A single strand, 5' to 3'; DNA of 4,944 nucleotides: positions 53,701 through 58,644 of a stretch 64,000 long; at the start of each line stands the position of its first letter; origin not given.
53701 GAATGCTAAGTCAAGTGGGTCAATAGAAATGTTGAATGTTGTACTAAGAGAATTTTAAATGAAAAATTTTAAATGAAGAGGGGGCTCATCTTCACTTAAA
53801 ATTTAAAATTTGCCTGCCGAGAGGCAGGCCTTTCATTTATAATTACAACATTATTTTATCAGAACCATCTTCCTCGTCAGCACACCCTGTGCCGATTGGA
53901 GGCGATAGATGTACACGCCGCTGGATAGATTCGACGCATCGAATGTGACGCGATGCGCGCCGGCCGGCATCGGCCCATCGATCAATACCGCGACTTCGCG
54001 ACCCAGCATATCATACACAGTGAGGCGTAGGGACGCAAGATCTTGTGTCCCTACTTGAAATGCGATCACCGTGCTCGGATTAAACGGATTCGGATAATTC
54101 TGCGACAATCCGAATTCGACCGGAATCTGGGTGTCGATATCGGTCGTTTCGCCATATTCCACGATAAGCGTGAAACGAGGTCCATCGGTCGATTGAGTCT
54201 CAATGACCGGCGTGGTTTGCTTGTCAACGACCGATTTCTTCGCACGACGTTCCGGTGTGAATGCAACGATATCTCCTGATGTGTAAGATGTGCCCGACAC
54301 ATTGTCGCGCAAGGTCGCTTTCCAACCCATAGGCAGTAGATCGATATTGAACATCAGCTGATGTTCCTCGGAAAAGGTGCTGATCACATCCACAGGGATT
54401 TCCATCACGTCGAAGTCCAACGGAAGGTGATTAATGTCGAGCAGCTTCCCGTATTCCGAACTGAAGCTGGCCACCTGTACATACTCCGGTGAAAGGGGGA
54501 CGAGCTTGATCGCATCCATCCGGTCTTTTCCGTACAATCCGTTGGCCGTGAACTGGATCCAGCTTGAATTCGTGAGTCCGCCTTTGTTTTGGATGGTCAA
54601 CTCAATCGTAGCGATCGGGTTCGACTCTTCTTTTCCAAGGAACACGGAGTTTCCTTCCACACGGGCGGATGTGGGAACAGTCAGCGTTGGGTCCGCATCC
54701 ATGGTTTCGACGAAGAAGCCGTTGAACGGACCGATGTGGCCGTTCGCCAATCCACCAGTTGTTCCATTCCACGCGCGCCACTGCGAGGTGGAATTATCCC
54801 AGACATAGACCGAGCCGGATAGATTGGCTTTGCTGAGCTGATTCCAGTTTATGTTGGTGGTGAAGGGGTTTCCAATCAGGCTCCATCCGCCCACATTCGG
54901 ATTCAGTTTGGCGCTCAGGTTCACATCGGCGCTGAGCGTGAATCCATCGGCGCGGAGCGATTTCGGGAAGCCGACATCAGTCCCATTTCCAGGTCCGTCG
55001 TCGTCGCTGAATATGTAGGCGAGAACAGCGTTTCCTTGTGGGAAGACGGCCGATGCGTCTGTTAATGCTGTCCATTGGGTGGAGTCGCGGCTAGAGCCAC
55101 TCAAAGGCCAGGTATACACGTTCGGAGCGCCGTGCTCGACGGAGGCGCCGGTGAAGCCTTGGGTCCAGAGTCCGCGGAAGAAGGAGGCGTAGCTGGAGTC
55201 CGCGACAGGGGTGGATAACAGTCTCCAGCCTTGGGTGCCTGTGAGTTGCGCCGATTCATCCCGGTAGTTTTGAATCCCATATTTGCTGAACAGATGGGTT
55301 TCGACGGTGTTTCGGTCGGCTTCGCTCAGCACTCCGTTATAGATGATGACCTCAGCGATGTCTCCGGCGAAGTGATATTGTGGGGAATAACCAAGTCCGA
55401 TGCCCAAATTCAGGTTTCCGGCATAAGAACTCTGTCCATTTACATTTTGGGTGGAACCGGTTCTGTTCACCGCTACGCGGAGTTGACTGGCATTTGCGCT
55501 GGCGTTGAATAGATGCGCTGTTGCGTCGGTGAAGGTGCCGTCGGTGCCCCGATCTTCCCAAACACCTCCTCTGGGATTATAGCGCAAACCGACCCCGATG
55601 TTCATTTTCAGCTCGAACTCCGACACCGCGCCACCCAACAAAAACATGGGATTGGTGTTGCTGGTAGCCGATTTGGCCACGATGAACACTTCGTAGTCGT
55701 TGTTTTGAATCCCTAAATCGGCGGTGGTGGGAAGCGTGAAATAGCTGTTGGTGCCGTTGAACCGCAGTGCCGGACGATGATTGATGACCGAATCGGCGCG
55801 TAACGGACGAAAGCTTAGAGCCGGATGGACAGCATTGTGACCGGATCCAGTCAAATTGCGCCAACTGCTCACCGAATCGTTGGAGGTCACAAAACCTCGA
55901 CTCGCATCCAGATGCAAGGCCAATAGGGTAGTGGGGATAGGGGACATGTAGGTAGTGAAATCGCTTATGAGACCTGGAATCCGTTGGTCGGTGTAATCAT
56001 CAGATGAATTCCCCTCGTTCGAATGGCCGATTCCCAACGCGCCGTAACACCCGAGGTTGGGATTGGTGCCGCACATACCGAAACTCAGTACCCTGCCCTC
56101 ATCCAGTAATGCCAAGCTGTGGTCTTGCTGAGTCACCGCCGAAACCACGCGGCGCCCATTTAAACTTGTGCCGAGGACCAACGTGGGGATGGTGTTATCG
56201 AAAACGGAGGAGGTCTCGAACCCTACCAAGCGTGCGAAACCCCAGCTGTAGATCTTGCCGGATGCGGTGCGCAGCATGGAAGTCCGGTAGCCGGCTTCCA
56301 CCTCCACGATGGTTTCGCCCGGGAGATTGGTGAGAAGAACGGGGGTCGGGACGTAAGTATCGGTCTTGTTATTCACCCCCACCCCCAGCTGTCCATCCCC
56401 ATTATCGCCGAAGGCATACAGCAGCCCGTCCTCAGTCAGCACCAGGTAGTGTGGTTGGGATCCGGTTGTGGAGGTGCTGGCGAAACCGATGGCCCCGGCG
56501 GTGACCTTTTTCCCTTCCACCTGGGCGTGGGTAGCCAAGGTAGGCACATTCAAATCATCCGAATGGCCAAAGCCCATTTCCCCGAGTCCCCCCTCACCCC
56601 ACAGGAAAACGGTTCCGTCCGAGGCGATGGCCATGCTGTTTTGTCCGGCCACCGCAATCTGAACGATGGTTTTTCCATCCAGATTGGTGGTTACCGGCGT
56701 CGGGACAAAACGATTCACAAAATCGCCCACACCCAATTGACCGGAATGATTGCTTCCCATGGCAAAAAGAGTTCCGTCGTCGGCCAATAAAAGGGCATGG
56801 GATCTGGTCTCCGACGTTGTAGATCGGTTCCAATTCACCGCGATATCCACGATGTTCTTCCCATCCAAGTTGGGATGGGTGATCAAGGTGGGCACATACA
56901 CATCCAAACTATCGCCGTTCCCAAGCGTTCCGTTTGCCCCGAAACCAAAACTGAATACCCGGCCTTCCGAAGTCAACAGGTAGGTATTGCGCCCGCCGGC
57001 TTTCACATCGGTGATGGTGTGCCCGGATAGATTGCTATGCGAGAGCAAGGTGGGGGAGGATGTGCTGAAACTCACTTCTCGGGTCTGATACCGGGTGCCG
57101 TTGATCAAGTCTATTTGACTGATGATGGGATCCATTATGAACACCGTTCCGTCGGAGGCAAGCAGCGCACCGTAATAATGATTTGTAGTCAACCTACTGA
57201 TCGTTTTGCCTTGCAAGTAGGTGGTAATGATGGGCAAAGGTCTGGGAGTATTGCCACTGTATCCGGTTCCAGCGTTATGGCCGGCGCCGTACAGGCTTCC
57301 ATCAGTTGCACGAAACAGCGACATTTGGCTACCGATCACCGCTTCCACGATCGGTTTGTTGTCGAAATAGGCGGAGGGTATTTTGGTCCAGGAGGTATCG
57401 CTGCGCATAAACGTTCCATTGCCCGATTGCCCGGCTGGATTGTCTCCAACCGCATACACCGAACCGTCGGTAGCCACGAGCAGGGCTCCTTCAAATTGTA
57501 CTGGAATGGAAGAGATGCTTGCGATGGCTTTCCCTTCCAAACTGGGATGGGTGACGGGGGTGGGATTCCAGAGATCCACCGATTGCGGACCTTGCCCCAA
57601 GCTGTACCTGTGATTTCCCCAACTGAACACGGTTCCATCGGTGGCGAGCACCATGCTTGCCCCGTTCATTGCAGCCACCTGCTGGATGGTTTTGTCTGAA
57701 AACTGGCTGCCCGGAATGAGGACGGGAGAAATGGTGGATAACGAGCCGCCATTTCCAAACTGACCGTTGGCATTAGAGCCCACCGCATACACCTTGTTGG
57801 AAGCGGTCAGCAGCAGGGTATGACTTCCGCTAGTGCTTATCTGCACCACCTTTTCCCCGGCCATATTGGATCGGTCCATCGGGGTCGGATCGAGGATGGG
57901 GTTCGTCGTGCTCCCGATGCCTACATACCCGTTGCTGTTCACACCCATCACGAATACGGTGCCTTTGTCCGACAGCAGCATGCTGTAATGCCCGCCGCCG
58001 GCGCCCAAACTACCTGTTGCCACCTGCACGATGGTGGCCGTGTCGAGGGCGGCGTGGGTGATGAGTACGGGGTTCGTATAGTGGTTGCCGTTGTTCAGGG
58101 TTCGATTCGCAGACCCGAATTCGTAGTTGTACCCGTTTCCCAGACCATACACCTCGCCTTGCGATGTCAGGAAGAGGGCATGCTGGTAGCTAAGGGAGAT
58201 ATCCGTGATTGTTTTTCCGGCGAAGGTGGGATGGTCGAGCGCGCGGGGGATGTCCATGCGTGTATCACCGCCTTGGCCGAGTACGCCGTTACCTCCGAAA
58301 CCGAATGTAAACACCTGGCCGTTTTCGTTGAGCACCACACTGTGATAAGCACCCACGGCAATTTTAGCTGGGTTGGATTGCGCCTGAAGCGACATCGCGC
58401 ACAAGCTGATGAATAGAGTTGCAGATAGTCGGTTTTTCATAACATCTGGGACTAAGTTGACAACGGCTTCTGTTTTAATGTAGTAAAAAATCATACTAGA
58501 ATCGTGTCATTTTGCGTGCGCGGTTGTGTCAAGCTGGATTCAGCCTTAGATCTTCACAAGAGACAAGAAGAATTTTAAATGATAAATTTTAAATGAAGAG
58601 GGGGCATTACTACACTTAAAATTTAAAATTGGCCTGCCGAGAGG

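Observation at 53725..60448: Two giant T9SS cargo proteins carry unrelated heads on a near-identical 464-aa C-terminal module that was duplicated together with its downstream repeat element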

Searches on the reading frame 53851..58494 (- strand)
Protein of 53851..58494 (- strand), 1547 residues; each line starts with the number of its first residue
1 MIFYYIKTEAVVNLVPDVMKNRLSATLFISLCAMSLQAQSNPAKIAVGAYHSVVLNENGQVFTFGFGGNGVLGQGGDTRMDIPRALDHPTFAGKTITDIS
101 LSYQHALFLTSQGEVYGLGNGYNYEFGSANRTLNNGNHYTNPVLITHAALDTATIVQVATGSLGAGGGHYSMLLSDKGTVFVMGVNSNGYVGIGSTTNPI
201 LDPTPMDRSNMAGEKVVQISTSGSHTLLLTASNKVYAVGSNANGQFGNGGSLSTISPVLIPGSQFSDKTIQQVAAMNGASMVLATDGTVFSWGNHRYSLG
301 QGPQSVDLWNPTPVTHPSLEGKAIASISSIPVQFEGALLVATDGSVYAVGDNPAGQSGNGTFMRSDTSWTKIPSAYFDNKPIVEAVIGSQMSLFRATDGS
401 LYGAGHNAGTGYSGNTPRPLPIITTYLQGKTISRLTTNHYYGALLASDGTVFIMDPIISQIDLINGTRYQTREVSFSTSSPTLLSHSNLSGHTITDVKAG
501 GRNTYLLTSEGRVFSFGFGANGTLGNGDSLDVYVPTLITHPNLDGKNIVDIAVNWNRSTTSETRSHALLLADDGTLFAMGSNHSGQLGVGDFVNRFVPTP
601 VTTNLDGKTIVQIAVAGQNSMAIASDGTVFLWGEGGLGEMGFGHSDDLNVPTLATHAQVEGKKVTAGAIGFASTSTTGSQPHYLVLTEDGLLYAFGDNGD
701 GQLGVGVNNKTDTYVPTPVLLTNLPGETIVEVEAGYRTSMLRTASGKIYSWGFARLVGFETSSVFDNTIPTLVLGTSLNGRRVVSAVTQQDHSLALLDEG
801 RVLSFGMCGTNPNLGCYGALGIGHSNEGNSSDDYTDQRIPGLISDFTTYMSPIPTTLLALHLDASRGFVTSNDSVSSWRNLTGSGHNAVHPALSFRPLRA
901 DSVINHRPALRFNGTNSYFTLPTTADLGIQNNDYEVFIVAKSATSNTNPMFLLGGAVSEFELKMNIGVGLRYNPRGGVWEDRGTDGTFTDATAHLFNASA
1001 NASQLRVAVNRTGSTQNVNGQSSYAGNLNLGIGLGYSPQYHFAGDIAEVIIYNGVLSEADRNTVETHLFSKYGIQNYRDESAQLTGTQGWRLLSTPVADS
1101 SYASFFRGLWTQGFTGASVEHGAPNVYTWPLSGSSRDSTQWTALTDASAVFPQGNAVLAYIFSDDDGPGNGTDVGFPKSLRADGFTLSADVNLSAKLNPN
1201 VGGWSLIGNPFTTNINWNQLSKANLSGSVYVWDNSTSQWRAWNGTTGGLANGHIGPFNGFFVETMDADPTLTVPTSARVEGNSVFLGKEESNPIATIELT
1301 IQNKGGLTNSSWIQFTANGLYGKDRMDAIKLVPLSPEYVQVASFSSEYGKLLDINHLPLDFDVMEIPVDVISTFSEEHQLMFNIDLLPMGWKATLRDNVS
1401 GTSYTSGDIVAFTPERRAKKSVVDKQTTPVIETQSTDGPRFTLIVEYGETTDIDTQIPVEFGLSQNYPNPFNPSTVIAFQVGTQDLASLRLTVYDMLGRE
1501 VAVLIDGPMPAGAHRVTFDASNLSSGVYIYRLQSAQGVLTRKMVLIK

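Call 9: search_protein_families(library=pfam, proteins=[window:53851-58494:-], max_evalue=0.01)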
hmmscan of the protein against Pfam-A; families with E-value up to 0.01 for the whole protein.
window:53851-58494:- (1547 aa): 6 families
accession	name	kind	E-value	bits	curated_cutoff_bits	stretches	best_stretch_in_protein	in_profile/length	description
PF25390.1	WD40_RLD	-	1.6e-113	380.1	150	3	41-327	90-354/363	RCC1-like domain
PF00415.24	RCC1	-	2.4e-74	246.2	21.7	8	573-623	1-50/50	Regulator of chromosome condensation (RCC1) repeat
PF13540.12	RCC1_2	-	1e-59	197.4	22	6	216-245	1-30/30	Regulator of chromosome condensation (RCC1) repeat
PF18962.6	Por_Secre_tail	-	1.9e-08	34.9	27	1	1467-1544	2-74/75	Secretion system C-terminal sorting domain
PF25384.1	Alsin_RLD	-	3.8e-08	33.5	100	0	573-646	241-313/405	Alsin RCC1-like domain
PF13385.13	Laminin_G_3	-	0.00068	20.2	27.6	1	913-1059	1-148/151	Concanavalin A-like lectin/glucanases superfamily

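Call 10: search_protein_families(library=ncbifam, proteins=[window:53851-58494:-], max_evalue=0.01)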
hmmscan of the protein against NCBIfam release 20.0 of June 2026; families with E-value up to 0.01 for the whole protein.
window:53851-58494:- (1547 aa): 3 families
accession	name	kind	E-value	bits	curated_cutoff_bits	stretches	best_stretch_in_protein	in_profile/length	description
TIGR04183.1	Por_Secre_tail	domain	1.4e-11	44.2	23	1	1467-1544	2-70/72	T9SS type A sorting domain-containing protein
NF038113.1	T9SSA_dep_M36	equivalog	2e-06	26.3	885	1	1465-1544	794-867/869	T9SS-dependent M36 family metallopeptidase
NF052323.1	T9SSA_dep_M6i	equivalog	3.9e-05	21.8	600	1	1466-1545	960-1038/1043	T9SS-dependent M6-like inactivated metalloprotease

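Call 35: find_encoding_contigs(protein=window:53851-58494:-, flank=10000, max_places=6)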
Protein window:53851-58494:- (1547 aa): no gene with exactly this product is on record in the collection.

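Call 36: find_encoding_contigs(protein=window:53851-58440:-, flank=10000, max_places=6)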
Protein window:53851-58440:- (1529 aa): no gene with exactly this product is on record in the collection.

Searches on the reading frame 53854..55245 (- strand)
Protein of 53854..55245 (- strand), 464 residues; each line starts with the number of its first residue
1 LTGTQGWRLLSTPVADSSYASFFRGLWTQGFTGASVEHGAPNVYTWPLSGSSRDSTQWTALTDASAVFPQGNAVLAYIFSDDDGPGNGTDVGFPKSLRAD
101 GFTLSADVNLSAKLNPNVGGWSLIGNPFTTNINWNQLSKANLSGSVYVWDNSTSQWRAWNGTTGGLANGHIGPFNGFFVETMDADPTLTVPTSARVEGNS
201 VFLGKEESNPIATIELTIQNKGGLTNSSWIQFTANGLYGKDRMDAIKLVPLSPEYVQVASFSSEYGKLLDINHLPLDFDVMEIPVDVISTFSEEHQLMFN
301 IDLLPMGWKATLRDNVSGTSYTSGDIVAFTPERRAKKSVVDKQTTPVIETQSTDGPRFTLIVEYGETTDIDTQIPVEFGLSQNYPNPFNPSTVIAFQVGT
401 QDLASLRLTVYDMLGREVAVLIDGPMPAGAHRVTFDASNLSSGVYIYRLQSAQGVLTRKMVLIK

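Call 9: search_protein_families(library=pfam, proteins=[window:53854-55245:-], max_evalue=0.01)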
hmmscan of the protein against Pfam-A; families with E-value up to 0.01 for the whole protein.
window:53854-55245:- (464 aa): 2 families
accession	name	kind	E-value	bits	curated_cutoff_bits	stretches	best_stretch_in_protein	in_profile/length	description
PF18962.6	Por_Secre_tail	-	4.1e-09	37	27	1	384-461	2-74/75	Secretion system C-terminal sorting domain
PF13860.13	FlgD_ig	-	0.0055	17.1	27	0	395-451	13-75/79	FlgD Ig-like domain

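Call 10: search_protein_families(library=ncbifam, proteins=[window:53854-55245:-], max_evalue=0.01)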
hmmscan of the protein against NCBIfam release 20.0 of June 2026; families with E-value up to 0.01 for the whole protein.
window:53854-55245:- (464 aa): 3 families
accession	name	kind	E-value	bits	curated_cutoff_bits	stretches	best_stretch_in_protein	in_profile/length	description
TIGR04183.1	Por_Secre_tail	domain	3.5e-12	46.1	23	1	384-461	2-70/72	T9SS type A sorting domain-containing protein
NF038113.1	T9SSA_dep_M36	equivalog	3.7e-07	28.7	885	1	382-461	794-867/869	T9SS-dependent M36 family metallopeptidase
NF052323.1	T9SSA_dep_M6i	equivalog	4.5e-05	21.6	600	1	383-462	960-1038/1043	T9SS-dependent M6-like inactivated metalloprotease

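Call 11: find_homologous_proteins(query=window:54100-55245:-, max_evalue=0.001)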
Query window:54100-55245:- (382 aa): 8 proteins with E <= 0.001 among 2829 candidates.
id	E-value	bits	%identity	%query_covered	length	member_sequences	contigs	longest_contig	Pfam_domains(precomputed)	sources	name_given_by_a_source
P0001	8.5e-91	323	81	49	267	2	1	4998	PF18962.8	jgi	jgi:hypothetical protein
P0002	7.9e-88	313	42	100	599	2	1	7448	PF13385.14,PF18962.8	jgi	jgi:hypothetical protein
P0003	2.5e-81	292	42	100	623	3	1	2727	PF13385.14,PF18962.8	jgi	jgi:hypothetical protein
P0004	4.2e-48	182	34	99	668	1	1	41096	PF18962.8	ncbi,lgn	-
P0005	4.9e-44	169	33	97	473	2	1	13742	PF18962.8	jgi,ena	-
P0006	7.9e-43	165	34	97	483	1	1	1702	PF18962.8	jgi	jgi:hypothetical protein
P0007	1.3e-42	164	36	75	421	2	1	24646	-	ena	-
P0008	1.6e-19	88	27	99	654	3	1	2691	PF03382.21,PF18962.8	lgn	-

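Call 55: search_protein_families(library=ncbifam, proteins=[window:53854-55245:-], max_evalue=10)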
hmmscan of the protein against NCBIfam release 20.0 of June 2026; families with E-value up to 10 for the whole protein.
window:53854-55245:- (464 aa): 4 families
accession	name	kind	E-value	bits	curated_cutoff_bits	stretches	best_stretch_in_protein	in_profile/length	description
TIGR04183.1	Por_Secre_tail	domain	3.5e-12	46.1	23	1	384-461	2-70/72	T9SS type A sorting domain-containing protein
NF038113.1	T9SSA_dep_M36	equivalog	3.7e-07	28.7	885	1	382-461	794-867/869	T9SS-dependent M36 family metallopeptidase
NF052323.1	T9SSA_dep_M6i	equivalog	4.5e-05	21.6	600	1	383-462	960-1038/1043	T9SS-dependent M6-like inactivated metalloprotease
NF033707.1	T9SS_sortase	equivalog_domain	0.01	13.4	420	1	382-450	1000-1076/1095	type IX secretion system sortase PorU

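Call 74: find_encoding_contigs(protein=P0001, flank=10000, max_places=4)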
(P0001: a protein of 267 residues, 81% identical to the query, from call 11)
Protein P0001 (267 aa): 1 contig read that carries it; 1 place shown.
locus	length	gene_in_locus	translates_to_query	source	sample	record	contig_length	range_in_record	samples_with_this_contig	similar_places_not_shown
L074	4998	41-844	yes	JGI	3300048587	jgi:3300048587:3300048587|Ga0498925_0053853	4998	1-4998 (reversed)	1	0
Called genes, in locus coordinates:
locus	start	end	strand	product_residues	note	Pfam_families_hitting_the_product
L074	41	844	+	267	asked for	PF18962:Por_Secre_tail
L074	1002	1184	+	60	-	PF28310:PID_CTERM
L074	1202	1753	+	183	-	PF00027:cNMP_binding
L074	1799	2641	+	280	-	PF00106:adh_short, PF08659:KR, PF13561:adh_short_C2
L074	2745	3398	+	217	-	-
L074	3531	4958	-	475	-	PF00343:Phosphorylase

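Call 77: find_related_loci(query=window:53854-55245:-, collection=metagenome_contigs, flank=10000)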
Query window:53854-55245:- (464 aa) in metagenome_contigs; peptide patterns used: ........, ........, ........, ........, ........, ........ (x = any residue, [..] = any of these).
172 stretches matched a pattern; 64 encode a relative of the query (tblastn E <= 1e-3); 59 distinct loci.
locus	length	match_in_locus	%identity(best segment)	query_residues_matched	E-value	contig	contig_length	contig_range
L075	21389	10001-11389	52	1-464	4e-151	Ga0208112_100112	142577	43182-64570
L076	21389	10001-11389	50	1-464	9e-148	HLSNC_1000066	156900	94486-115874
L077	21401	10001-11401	43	1-464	2e-122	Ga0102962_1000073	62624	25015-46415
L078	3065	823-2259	43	1-464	9e-123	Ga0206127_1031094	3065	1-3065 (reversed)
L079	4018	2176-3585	43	1-464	5e-113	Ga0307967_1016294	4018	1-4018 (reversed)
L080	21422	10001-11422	41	1-464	1e-110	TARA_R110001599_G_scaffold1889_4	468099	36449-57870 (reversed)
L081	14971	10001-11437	42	1-464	1e-110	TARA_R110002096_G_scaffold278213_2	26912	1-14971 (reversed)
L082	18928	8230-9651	41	1-464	2e-110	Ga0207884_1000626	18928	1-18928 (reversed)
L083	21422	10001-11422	41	1-464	2e-109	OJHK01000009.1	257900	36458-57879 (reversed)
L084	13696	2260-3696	44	1-464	8e-119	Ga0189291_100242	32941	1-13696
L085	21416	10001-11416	42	1-464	3e-108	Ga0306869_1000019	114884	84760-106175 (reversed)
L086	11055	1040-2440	42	1-464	5e-106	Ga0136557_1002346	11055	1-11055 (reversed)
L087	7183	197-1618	42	1-464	1e-104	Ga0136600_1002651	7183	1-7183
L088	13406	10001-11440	41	1-464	1e-102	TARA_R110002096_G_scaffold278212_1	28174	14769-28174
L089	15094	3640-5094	38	1-464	8e-89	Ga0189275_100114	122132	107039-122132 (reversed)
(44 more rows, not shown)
